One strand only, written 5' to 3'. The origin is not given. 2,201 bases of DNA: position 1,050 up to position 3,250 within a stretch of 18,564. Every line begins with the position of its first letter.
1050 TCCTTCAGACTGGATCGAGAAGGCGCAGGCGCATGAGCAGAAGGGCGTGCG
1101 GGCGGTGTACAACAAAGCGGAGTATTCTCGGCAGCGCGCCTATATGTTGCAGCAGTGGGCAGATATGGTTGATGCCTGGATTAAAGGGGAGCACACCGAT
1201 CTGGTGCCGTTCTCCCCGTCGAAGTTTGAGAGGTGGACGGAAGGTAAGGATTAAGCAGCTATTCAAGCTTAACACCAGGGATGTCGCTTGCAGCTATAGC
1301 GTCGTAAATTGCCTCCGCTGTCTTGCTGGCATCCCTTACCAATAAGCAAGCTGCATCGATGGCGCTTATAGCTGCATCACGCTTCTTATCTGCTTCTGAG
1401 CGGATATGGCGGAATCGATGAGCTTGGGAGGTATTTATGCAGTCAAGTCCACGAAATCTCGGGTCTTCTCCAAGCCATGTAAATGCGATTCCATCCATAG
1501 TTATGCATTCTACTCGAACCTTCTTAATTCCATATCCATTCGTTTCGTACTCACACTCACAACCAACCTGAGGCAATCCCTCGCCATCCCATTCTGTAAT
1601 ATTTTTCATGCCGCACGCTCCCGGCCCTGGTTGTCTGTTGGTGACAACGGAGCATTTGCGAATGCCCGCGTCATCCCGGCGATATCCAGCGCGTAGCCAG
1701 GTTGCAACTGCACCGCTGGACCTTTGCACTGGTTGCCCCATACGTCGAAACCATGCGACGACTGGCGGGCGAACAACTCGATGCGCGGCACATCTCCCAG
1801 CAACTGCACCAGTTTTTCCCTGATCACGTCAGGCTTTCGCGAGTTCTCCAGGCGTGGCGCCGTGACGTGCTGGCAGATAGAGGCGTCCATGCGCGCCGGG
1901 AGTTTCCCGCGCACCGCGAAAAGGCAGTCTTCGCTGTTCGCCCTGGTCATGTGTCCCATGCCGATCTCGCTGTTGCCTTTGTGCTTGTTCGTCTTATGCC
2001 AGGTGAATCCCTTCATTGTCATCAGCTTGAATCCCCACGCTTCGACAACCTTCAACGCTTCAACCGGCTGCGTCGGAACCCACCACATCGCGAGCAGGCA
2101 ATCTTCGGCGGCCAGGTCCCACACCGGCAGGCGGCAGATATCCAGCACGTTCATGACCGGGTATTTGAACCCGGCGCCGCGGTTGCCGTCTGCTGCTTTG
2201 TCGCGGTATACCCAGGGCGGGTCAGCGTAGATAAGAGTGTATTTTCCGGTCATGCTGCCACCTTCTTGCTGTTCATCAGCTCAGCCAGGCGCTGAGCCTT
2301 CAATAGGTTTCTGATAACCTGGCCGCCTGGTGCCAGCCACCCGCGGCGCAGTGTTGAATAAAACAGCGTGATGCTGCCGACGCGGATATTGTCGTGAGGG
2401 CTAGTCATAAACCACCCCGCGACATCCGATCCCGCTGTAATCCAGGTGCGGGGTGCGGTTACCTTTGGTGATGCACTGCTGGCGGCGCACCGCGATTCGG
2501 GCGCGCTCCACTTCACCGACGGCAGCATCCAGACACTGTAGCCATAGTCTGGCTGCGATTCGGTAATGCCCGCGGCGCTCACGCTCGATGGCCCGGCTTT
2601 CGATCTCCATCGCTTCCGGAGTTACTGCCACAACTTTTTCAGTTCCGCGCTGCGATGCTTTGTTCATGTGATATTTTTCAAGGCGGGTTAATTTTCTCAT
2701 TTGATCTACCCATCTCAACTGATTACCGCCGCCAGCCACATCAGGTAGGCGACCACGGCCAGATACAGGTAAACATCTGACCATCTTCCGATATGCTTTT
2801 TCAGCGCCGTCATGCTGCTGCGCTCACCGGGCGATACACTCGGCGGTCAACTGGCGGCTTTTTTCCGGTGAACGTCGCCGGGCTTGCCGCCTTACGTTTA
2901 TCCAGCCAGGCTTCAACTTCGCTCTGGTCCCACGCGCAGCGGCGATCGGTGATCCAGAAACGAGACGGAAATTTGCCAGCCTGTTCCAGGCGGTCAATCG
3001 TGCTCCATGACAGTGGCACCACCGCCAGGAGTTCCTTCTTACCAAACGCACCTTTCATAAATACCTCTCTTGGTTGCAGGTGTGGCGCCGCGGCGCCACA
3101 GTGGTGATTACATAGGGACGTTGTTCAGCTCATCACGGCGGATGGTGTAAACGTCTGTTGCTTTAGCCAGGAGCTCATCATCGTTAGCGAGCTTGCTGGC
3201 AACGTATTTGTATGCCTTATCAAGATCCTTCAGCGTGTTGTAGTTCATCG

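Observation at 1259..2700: Translationally coupled four-gene operon: PerC-like regulator, small ORF, DPPW methyltransferase, unknown 116-aa protein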

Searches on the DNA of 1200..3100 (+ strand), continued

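Call 61: get_annotated_region(hit=H31, flank=1500)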
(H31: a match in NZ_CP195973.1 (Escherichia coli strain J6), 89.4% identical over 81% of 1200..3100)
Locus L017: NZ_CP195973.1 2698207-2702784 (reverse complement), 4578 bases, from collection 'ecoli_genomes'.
description: Escherichia coli strain J6 chromosome, complete genome
organism: Escherichia coli strain J6 (NCBI taxid 562)
replicon: chromosome; assembly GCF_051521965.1
host: -; source: Water sample from the Juan Diaz River; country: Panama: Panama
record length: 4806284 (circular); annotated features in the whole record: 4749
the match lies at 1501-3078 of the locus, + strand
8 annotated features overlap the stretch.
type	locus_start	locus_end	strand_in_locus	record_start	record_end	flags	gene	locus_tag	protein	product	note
CDS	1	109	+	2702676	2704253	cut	guaA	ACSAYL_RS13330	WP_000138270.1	glutamine-hydrolyzing GMP synthase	-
CDS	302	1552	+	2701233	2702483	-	-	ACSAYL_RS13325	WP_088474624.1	tyrosine-type recombinase/integrase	-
CDS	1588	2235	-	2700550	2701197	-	-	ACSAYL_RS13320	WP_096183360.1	MT-A70 family methyltransferase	-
CDS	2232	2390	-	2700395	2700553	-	-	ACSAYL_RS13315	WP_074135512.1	DUF1317 family protein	-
CDS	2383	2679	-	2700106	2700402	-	-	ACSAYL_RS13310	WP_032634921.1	PerC family transcriptional regulator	-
CDS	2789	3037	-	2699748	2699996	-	-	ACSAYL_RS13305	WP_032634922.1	helix-turn-helix transcriptional regulator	-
CDS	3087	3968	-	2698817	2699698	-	-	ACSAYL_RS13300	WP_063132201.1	RecT family recombinase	-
CDS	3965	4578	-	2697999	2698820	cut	-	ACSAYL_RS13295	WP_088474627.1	PD-(D/E)XK nuclease-like domain-containing protein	-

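Call 62: get_annotated_region(hit=H43, flank=1500)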
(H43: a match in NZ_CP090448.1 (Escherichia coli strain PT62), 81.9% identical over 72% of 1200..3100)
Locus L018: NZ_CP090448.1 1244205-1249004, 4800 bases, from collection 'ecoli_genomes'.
description: Escherichia coli strain PT62 chromosome, complete genome
organism: Escherichia coli strain PT62 (NCBI taxid 562)
replicon: chromosome; assembly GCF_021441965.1
host: -; source: pigeon; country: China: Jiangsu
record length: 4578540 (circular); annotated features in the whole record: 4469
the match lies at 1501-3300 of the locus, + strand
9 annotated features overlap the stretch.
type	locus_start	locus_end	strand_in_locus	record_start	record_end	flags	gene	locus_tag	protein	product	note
CDS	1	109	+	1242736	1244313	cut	guaA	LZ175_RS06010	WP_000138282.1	glutamine-hydrolyzing GMP synthase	-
CDS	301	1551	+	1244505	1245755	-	-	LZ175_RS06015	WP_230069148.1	tyrosine-type recombinase/integrase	-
CDS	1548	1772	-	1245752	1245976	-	-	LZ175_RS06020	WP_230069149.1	hypothetical protein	-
CDS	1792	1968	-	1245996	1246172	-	-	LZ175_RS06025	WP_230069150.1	hypothetical protein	-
CDS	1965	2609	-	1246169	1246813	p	-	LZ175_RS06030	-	MT-A70 family methyltransferase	internal stop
CDS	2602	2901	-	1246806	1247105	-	-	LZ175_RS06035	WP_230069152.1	PerC family transcriptional regulator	-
CDS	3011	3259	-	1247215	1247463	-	-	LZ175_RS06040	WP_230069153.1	helix-turn-helix transcriptional regulator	-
CDS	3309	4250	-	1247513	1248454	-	-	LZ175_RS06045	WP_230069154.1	RecT family recombinase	-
CDS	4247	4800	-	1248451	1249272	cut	-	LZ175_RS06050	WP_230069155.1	PD-(D/E)XK nuclease-like domain-containing protein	-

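Call 63: get_annotated_region(hit=H47, flank=2500)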
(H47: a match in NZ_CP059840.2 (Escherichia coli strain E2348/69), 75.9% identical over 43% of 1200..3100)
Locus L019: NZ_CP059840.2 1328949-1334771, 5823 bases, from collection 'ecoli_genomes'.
description: Escherichia coli strain E2348/69 chromosome, complete genome
organism: Escherichia coli strain E2348/69 (NCBI taxid 562)
replicon: chromosome; assembly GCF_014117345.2
host: Homo sapiens; source: stool; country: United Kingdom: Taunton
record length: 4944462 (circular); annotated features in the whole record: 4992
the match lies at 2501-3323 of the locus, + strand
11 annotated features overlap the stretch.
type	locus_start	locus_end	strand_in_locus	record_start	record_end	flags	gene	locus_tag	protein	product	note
CDS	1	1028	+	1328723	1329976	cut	-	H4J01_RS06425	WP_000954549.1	tyrosine-type recombinase/integrase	-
CDS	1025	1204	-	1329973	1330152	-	-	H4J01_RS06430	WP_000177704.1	hypothetical protein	-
CDS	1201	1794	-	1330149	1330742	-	-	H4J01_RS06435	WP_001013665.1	MT-A70 family methyltransferase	-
CDS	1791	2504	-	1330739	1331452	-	-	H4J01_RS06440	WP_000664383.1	ASCH domain-containing protein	-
CDS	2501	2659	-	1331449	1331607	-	-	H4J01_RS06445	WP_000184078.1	DUF1317 family protein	-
CDS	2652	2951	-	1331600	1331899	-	-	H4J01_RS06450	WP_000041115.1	PerC family transcriptional regulator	-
CDS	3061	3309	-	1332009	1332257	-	-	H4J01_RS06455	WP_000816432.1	helix-turn-helix transcriptional regulator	-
CDS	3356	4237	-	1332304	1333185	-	-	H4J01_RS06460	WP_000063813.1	RecT family recombinase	-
CDS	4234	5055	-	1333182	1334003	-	-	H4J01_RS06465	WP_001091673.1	PD-(D/E)XK nuclease-like domain-containing protein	-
CDS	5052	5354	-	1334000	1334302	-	-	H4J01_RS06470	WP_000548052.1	hypothetical protein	-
CDS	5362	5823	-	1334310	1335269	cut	-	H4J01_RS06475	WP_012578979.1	hypothetical protein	-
